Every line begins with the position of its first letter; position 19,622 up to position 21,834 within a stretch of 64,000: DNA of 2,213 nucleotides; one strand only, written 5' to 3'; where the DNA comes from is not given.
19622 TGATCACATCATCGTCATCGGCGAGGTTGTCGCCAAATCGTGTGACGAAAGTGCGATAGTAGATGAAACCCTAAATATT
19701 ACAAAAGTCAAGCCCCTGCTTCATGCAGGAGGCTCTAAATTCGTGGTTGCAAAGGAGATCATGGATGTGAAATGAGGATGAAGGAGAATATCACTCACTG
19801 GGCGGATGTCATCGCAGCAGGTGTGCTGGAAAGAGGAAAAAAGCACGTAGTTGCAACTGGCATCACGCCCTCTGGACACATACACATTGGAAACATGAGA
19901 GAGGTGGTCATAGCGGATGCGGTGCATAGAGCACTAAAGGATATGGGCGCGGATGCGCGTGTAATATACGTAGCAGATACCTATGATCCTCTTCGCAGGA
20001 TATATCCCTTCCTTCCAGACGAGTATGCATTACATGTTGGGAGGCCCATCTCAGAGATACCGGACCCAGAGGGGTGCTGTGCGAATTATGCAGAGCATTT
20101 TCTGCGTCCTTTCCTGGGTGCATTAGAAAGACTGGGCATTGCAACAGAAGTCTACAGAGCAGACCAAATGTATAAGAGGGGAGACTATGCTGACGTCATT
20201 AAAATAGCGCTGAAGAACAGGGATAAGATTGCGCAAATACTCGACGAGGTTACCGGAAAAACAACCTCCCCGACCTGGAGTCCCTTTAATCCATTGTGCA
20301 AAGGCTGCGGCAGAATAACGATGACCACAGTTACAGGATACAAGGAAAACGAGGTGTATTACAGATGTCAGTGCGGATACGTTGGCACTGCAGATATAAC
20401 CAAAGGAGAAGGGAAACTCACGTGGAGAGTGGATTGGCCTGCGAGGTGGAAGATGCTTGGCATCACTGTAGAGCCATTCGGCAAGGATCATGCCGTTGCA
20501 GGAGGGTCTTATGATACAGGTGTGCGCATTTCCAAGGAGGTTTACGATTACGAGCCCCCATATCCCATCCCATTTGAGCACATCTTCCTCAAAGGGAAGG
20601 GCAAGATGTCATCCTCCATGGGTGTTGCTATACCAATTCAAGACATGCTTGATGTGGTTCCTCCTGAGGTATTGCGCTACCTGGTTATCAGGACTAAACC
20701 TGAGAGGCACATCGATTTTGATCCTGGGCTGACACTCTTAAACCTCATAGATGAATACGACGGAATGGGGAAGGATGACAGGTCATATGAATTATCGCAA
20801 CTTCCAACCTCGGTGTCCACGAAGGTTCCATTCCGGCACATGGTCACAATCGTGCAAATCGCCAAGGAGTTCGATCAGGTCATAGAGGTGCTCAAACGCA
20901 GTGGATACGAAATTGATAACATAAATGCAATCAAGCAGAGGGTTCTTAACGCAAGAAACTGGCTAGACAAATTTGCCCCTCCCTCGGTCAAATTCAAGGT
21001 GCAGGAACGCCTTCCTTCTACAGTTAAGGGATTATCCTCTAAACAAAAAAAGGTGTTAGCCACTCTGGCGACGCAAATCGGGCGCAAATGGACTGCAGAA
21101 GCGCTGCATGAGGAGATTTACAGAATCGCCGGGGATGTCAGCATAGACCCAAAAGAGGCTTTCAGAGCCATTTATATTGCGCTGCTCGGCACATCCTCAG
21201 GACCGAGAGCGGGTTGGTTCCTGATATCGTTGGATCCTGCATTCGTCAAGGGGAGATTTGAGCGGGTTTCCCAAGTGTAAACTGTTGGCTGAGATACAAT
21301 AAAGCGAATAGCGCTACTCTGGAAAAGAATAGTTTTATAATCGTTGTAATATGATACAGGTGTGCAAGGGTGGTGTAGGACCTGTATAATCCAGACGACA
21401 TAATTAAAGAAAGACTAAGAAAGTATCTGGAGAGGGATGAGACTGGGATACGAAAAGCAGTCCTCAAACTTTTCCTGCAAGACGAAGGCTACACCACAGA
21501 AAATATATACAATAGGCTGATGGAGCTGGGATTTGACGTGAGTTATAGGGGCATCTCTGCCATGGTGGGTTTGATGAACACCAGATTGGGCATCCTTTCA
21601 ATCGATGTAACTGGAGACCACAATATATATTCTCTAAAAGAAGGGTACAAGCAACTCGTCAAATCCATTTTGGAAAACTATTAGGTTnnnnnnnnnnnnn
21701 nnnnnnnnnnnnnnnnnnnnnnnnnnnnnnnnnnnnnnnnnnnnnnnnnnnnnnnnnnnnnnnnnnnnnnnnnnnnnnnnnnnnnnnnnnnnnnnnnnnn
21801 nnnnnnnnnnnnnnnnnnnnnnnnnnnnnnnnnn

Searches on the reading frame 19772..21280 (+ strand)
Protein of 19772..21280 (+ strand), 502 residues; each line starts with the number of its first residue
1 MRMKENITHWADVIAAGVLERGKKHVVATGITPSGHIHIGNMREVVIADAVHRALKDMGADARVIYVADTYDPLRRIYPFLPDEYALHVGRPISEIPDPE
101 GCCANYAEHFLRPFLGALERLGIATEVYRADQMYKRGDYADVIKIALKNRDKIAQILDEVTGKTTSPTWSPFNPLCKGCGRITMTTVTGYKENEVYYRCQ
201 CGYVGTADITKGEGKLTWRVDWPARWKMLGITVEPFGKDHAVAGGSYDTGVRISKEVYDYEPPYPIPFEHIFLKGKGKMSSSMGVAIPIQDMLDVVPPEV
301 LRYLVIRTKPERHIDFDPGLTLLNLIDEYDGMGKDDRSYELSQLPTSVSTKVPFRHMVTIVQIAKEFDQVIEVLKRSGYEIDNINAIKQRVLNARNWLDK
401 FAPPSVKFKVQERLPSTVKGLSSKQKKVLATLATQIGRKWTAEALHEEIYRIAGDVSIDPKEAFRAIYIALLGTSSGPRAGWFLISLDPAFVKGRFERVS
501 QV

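Call 3: search_protein_families(library=pfam, proteins=[window:19772-21280:+], max_evalue=0.01)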
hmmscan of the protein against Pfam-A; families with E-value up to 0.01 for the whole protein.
window:19772-21280:+ (502 aa): 4 families
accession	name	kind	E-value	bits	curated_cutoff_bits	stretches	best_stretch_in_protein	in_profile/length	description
PF01921.24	tRNA-synt_1f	-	4.2e-124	414.6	27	1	8-333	1-336/360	tRNA synthetases class I (K)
PF09334.17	tRNA-synt_1g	-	5.3e-10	39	20.1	2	269-312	319-361/391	tRNA synthetases class I (M)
PF01406.26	tRNA-synt_1e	-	3.7e-08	33.5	27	0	21-67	7-51/301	tRNA synthetases class I (C) catalytic domain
PF19269.4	Anticodon_2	-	0.0021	18.9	23.6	1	421-487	60-128/141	Anticodon binding domain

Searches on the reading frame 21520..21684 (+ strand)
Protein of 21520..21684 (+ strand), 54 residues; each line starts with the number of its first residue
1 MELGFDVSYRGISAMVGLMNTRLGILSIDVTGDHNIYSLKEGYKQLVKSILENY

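Call 3: search_protein_families(library=pfam, proteins=[window:21520-21684:+], max_evalue=0.01)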
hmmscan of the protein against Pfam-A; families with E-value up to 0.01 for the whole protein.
window:21520-21684:+ (54 aa): 1 family
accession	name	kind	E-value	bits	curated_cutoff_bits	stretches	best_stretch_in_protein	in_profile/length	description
PF10826.14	DUF2551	-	3.5e-15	56.4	23.4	1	4-47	38-83/83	Protein of unknown function (DUF2551)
